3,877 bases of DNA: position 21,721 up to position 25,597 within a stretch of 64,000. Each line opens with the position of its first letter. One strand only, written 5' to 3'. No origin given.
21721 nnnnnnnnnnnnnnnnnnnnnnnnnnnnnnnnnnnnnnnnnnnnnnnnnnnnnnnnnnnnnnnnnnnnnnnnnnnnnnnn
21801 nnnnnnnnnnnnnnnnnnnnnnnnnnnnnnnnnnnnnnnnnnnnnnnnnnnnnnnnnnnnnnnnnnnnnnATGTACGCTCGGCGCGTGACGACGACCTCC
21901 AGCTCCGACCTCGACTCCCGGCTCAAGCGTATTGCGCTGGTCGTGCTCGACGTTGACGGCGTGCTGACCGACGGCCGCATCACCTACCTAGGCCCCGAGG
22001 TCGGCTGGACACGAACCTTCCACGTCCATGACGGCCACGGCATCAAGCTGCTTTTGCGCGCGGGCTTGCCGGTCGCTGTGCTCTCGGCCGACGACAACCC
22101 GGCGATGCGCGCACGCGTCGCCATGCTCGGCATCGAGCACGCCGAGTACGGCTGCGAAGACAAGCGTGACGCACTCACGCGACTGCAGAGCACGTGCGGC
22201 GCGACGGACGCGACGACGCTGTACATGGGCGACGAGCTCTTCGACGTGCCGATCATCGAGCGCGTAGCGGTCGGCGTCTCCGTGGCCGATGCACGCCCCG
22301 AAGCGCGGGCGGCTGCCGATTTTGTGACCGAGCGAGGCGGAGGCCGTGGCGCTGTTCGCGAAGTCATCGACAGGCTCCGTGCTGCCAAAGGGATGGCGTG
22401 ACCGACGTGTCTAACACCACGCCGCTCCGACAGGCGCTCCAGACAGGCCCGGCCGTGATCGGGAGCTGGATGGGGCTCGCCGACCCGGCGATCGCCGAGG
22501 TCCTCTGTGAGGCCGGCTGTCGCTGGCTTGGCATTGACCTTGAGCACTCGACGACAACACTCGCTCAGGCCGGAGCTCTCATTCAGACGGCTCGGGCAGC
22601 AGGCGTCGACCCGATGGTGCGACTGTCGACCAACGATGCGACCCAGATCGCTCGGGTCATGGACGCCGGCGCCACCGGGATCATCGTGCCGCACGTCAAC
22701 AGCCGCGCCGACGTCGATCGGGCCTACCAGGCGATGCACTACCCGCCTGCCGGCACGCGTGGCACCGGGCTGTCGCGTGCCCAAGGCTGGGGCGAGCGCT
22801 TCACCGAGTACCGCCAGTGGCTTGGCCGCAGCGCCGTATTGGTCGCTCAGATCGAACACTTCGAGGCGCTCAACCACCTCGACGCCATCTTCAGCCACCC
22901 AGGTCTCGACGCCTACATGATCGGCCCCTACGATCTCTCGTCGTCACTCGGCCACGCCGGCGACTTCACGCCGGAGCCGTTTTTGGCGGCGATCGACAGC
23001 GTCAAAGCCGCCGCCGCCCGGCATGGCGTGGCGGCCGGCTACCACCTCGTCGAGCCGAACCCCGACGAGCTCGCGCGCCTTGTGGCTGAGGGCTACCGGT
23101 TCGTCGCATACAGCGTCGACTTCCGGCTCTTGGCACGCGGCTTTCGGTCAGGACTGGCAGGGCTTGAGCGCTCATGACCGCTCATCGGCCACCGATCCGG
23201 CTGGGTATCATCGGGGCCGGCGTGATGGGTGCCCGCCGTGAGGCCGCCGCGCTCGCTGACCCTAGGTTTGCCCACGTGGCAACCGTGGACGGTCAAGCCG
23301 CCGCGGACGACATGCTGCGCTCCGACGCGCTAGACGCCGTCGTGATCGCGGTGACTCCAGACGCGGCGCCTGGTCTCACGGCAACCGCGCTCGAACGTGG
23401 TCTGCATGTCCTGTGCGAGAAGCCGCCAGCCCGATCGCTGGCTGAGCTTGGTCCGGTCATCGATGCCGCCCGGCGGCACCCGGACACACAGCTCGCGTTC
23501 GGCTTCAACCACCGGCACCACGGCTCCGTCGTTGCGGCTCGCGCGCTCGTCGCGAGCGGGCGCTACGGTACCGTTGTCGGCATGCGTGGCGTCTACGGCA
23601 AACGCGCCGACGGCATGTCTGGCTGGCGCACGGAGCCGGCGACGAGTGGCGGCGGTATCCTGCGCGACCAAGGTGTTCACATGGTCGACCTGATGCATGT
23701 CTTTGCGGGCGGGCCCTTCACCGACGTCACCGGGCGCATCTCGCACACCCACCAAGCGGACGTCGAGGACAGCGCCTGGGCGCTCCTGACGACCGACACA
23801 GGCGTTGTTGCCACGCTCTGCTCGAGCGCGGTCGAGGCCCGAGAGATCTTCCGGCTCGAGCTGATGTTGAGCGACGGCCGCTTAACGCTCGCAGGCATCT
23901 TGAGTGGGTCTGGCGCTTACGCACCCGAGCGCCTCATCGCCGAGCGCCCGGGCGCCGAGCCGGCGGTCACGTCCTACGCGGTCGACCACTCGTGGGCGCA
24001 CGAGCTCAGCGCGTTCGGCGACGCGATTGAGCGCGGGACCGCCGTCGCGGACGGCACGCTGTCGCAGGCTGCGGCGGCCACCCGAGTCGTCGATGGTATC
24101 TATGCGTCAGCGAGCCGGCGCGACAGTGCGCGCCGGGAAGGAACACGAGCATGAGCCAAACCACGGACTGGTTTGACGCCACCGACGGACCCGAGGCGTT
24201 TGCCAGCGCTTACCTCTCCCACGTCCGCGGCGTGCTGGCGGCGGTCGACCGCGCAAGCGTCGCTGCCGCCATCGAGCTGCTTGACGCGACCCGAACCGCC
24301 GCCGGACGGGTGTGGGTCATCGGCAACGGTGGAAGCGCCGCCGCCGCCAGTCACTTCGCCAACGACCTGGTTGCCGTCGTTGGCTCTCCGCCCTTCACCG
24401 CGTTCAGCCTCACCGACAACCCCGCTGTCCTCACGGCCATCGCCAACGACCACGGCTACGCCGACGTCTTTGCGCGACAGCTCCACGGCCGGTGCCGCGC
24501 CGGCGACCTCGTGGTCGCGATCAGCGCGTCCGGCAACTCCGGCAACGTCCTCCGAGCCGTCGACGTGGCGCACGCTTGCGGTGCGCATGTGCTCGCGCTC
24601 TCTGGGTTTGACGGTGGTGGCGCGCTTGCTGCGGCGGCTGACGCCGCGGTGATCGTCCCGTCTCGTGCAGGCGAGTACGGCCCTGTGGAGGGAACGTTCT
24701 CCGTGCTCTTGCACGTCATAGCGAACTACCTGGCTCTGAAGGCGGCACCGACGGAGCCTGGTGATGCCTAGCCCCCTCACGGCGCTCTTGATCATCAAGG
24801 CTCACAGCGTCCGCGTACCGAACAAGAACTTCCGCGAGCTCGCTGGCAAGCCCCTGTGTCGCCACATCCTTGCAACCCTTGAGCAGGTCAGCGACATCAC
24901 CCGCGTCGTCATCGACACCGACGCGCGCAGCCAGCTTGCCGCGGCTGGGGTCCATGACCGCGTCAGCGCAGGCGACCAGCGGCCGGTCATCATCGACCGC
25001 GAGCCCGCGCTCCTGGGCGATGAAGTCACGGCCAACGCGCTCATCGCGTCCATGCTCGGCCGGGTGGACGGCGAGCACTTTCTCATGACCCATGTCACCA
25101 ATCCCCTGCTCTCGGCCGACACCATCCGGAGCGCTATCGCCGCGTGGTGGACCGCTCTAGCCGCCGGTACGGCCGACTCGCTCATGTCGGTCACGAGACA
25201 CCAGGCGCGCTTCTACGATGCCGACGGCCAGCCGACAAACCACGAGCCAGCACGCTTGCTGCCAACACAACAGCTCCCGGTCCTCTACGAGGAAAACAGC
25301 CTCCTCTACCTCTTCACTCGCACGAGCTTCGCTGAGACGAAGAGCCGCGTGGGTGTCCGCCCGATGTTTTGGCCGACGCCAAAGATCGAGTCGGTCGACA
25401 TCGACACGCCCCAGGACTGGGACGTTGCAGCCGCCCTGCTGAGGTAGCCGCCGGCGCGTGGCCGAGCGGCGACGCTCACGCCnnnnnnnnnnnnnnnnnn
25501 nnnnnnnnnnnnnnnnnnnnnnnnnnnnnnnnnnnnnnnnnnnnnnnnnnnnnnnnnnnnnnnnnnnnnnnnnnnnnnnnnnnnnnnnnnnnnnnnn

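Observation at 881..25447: Radical-SAM-dense 25-kb island (7 rSAM enzymes, UbiA prenyltransferase, aminotransferase, CMP-sugar-acid operon) that matches no pathway I know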

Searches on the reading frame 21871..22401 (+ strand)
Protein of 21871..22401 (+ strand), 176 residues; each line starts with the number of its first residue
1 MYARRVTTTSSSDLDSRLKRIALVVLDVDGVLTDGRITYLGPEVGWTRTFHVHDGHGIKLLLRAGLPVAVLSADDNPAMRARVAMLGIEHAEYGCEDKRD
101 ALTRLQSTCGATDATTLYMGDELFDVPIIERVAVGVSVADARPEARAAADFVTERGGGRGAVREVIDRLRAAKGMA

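Call 6: search_protein_families(library=pfam, proteins=[window:21871-22401:+], max_evalue=0.01)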
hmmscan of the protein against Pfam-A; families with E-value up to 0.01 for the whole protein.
window:21871-22401:+ (176 aa): 2 families
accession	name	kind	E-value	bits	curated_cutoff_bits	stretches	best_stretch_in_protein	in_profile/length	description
PF08282.18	Hydrolase_3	-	3.6e-08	33.9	20.9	1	97-155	187-245/255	haloacid dehalogenase-like hydrolase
PF00702.32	Hydrolase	-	5.5e-05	24.1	26.4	0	59-130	108-188/191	haloacid dehalogenase-like hydrolase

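Call 9: search_protein_families(library=ncbifam, proteins=[window:21871-22401:+], max_evalue=0.01)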
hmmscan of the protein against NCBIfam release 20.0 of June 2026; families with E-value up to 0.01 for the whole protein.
window:21871-22401:+ (176 aa): 14 families
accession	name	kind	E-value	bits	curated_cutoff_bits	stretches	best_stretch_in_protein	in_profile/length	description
NF007019.0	PRK09484.1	equivalog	4.6e-38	130.7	208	1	11-174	15-177/187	3-deoxy-manno-octulosonate-8-phosphatase KdsC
TIGR01670.1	KdsC-phosphatas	subfamily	4.9e-33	114.2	106.95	1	22-173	2-152/154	3-deoxy-D-manno-octulosonate 8-phosphate phosphatase, YrbI family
TIGR02726.1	phenyl_P_delta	equivalog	1.2e-27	97.2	281.95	1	18-174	4-159/169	phenylphosphate carboxylase subunit delta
NF058599.1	KDN-9-PPhBT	equivalog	3.6e-21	76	180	1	22-169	3-149/152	3-deoxy-D-glycero-D-galacto-nonulopyranosonate 9-phosphatase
NF002245.0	PRK01158.1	equivalog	1.1e-10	41.2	198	1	96-169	156-228/233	phosphoglycolate phosphatase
TIGR01487.1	Pglycolate_arch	equivalog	5.6e-09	36.2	122.75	1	93-164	143-213/215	phosphoglycolate phosphatase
TIGR00099.1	Cof-subfamily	subfamily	4.4e-07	29.7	137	1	97-157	188-247/256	Cof-type HAD-IIB family hydrolase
TIGR01482.1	SPP-subfamily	subfamily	2.4e-06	27.3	107.15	1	96-167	148-222/225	sucrose-phosphate phosphatase subfamily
TIGR01662.1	HAD-SF-IIIA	subfamily_domain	4.5e-06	26.8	44.6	1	23-135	2-134/141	HAD-IIIA family hydrolase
TIGR01511.1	ATPase-IB1_Cu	subfamily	7e-06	25.2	397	1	58-153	378-468/542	copper-translocating P-type ATPase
TIGR01525.1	ATPase-IB_hvy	subfamily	0.00016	20.7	346.25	1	58-154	396-492/560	heavy metal translocating P-type ATPase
TIGR01491.1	HAD-SF-IB-PSPlk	hypoth_equivalog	0.00018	21.3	151.9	0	96-140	146-190/201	phosphoserine phosphatase-like hydrolase, archaeal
NF007806.0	PRK10513.1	equivalog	0.0011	18.4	273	1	97-156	196-255/270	sugar-phosphatase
TIGR01647.1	ATPase-IIIA_H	equivalog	0.0027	15.9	615.5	1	119-157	540-578/755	plasma-membrane proton-efflux P-type ATPase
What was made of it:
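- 21871..22401 (+): G18: KdsC-type HAD phosphatase. This is the only curated NCBIfam cut-off passed in the island (call 9).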

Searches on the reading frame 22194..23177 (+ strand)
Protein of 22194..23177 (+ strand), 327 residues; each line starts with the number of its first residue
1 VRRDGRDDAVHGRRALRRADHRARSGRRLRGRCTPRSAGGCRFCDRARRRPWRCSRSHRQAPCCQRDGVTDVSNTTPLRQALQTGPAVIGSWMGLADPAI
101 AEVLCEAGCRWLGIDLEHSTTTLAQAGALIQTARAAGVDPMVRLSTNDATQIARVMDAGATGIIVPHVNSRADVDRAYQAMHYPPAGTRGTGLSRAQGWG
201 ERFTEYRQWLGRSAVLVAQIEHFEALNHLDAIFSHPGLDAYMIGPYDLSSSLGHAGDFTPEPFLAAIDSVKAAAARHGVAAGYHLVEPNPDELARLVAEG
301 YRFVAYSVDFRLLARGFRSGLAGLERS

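Call 6: search_protein_families(library=pfam, proteins=[window:22194-23177:+], max_evalue=0.01)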
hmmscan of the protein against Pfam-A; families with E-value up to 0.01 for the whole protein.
window:22194-23177:+ (327 aa): 1 family
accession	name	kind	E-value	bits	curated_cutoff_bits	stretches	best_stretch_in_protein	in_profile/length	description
PF03328.21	HpcH_HpaI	-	9.3e-29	100.7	25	1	90-314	3-219/221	HpcH/HpaI aldolase/citrate lyase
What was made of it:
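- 22194..23177 (+): G19: HpcH/HpaI class II (pyruvate) aldolase. The true start is probably near 22400. Pfam 100.7 bits (call 6).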

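Call 9: search_protein_families(library=ncbifam, proteins=[window:22194-23177:+], max_evalue=0.01)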
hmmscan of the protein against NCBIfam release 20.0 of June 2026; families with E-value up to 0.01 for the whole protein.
window:22194-23177:+ (327 aa): 4 families
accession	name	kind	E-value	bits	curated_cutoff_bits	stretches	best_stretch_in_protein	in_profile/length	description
TIGR02311.1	HpaI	equivalog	2.4e-46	158.2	368.8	1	79-319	4-243/249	4-hydroxy-2-oxoheptanedioate aldolase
NF007849.0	PRK10558.1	equivalog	7.5e-37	127.1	393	1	78-313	10-243/256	2-dehydro-3-deoxyglucarate aldolase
TIGR03239.1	GarL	equivalog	4.2e-36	124.8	406.75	1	78-313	3-236/249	2-dehydro-3-deoxyglucarate aldolase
NF007521.0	PRK10128.1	equivalog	4.2e-32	111.7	441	1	75-317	6-247/267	2-keto-3-deoxy-L-rhamnonate aldolase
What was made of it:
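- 22194..23177 (+): HpaI 158 bits against a 369 cut-off (call 9).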

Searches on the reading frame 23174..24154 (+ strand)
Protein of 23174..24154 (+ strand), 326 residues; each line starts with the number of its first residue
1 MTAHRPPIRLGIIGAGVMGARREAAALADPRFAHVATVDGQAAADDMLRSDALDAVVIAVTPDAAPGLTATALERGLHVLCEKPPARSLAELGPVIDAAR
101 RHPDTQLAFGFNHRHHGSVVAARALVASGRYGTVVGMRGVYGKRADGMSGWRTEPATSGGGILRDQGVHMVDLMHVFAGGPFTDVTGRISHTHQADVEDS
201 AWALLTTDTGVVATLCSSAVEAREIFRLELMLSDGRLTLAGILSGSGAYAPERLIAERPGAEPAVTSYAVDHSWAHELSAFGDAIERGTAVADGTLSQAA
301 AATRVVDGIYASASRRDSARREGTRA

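Call 6: search_protein_families(library=pfam, proteins=[window:23174-24154:+], max_evalue=0.01)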
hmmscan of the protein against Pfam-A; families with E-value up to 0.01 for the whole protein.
window:23174-24154:+ (326 aa): 3 families
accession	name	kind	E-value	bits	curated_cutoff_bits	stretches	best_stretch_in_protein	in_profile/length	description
PF22725.1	GFO_IDH_MocA_C3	-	9e-25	87.5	27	1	120-237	2-123/124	GFO/IDH/MocA C-terminal domain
PF01408.29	GFO_IDH_MocA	-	1.3e-12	48.8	24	1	36-104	46-114/120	Oxidoreductase family, NAD-binding Rossmann fold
PF02894.22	GFO_IDH_MocA_C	-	3.5e-10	40.5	22.9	1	126-315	4-212/218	Oxidoreductase family, C-terminal alpha/beta domain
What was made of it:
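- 23174..24154 (+): G20: GFO/IDH/MocA oxidoreductase. Call 6.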

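Call 9: search_protein_families(library=ncbifam, proteins=[window:23174-24154:+], max_evalue=0.01)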
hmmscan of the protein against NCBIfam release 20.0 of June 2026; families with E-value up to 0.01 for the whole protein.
window:23174-24154:+ (326 aa): 7 families
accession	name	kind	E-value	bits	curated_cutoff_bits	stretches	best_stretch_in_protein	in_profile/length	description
TIGR04380.1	myo_inos_iolG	equivalog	1.8e-17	63.2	355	1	38-307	49-317/330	inositol 2-dehydrogenase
NF052479.1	LevoglcsnDh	equivalog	7.6e-17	61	650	1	21-189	45-212/386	levoglucosan dehydrogenase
NF040723.1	UDP-GlcNAcDh_Arch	equivalog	8e-14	51.8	450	1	44-210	53-208/302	UDP-N-acetylglucosamine 3-dehydrogenase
NF041392.1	XylDh_Gfo6_Halo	equivalog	3.5e-12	45.8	350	1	46-317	76-346/350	D-xylose 1-dehydrogenase Gfo6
NF008607.0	PRK11579.1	subfamily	8e-09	34.9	330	1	36-183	48-194/346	oxidoreductase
NF007574.0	PRK10206.1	equivalog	4.1e-07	29.4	352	1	29-181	45-190/345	oxidoreductase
NF052679.1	InsChiInosDhIolG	equivalog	0.00036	19.6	540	1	45-212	59-222/343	bifunctional inositol 2-dehydrogenase/D-chiro-inositol 1-dehydrogenase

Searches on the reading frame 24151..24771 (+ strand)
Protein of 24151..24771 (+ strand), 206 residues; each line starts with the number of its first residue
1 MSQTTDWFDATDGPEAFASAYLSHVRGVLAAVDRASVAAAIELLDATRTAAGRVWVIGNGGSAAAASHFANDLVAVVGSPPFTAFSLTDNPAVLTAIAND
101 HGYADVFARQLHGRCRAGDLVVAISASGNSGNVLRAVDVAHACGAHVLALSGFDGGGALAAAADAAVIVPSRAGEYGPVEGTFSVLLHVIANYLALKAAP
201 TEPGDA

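Call 7: search_protein_families(library=pfam, proteins=[window:24151-24771:+], max_evalue=0.01)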
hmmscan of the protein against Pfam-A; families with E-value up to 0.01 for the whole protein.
window:24151-24771:+ (206 aa): 2 families
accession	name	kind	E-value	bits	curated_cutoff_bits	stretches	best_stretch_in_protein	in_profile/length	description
PF13580.11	SIS_2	-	7e-17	62.2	27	1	21-152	2-138/138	SIS domain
PF01380.27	SIS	-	4e-07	30.3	25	1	112-194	48-127/131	SIS domain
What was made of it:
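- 24151..24771 (+): G21: SIS_2 sugar-phosphate isomerase, GmhA-like. SIS_2 62 bits (call 7).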

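Call 49: search_protein_families(library=ncbifam, proteins=[window:24151-24771:+], max_evalue=0.0001)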
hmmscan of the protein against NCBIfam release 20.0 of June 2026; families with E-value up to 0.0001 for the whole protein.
window:24151-24771:+ (206 aa): 12 families
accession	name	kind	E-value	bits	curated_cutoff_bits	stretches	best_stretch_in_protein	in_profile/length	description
NF010546.0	PRK13936.1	equivalog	5.1e-32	111.2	276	1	35-190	27-184/197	phosphoheptose isomerase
NF010547.0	PRK13938.1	equivalog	1.2e-29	103.3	320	1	42-194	36-187/196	D-sedoheptulose 7-phosphate isomerase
TIGR00441.1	gmhA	equivalog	2.8e-29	102.2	209.45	1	43-173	3-134/154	D-sedoheptulose 7-phosphate isomerase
NF001628.0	PRK00414.1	equivalog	6.9e-25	87.8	265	1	37-171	30-164/192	D-sedoheptulose 7-phosphate isomerase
NF008138.0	PRK10886.1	equivalog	4.1e-21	75.6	352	1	34-172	25-166/196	DnaA initiator-associating protein DiaA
TIGR03127.2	RuMP_HxlB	equivalog_domain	5.2e-09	36.2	160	1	116-172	71-126/178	6-phospho-3-hexuloisomerase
NF041755.1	RuMP_HxlAB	equivalog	1.4e-07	30.9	500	0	115-179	286-348/391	bifunctional 3-hexulose-6-phosphate synthase/6-phospho-3-hexuloisomerase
NF046059.1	NagB_SO3506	equivalog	4.6e-07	29.5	430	1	101-189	73-155/330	glucosamine-6-phosphate deaminase NagB-II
NF002805.0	PRK02947.1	subfamily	5e-06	25.8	135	1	17-151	3-141/247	sugar isomerase domain-containing protein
NF040776.2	AlsR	equivalog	4.6e-05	22.5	400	1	116-173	175-231/279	transcriptional repressor AlsR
NF008590.0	PRK11557.1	equivalog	5e-05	22.9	355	0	50-161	131-222/282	MurR/RpiR family transcriptional regulator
NF003915.0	PRK05441.1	subfamily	7.3e-05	21.9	168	0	28-168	37-181/300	N-acetylmuramic acid 6-phosphate etherase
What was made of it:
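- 24151..24771 (+): Phosphoheptose isomerase models score 102-111 bits, below cut-offs of 209-320 (call 49).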

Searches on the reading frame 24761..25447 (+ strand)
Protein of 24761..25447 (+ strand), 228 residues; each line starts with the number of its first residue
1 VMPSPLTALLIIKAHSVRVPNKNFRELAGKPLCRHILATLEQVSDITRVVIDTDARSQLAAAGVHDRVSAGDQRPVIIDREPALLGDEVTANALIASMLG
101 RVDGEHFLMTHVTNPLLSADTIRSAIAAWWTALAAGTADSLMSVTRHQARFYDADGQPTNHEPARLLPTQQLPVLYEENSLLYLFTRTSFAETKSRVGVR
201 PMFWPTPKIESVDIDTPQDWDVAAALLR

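Call 7: search_protein_families(library=pfam, proteins=[window:24761-25447:+], max_evalue=0.01)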
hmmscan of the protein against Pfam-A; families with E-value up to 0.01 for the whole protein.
window:24761-25447:+ (228 aa): 2 families
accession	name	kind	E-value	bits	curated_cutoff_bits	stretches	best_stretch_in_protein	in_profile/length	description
PF02348.25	CTP_transf_3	-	1.8e-10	41.4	22.6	1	15-186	9-176/217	Cytidylyltransferase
PF12804.13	NTP_transf_3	-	0.00016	22.3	27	1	21-134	15-112/160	MobA-like NTP transferase domain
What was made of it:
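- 24761..25447 (+): G22: CTP_transf_3 cytidylyltransferase of the KdsB/NeuA/PseF type. Pfam 41.4 bits against a 22.6 cut-off (call 7).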

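Call 49: search_protein_families(library=ncbifam, proteins=[window:24761-25447:+], max_evalue=0.0001)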
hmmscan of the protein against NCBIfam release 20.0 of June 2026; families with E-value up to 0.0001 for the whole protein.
window:24761-25447:+ (228 aa): 1 family
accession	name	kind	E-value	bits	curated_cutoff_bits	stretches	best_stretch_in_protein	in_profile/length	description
TIGR03584.1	PseF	equivalog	4.9e-13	49.2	205.7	1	9-225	3-218/222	pseudaminic acid cytidylyltransferase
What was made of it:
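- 24761..25447 (+): PseF, at 49 bits against 206, is the only NCBIfam hit (call 49).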
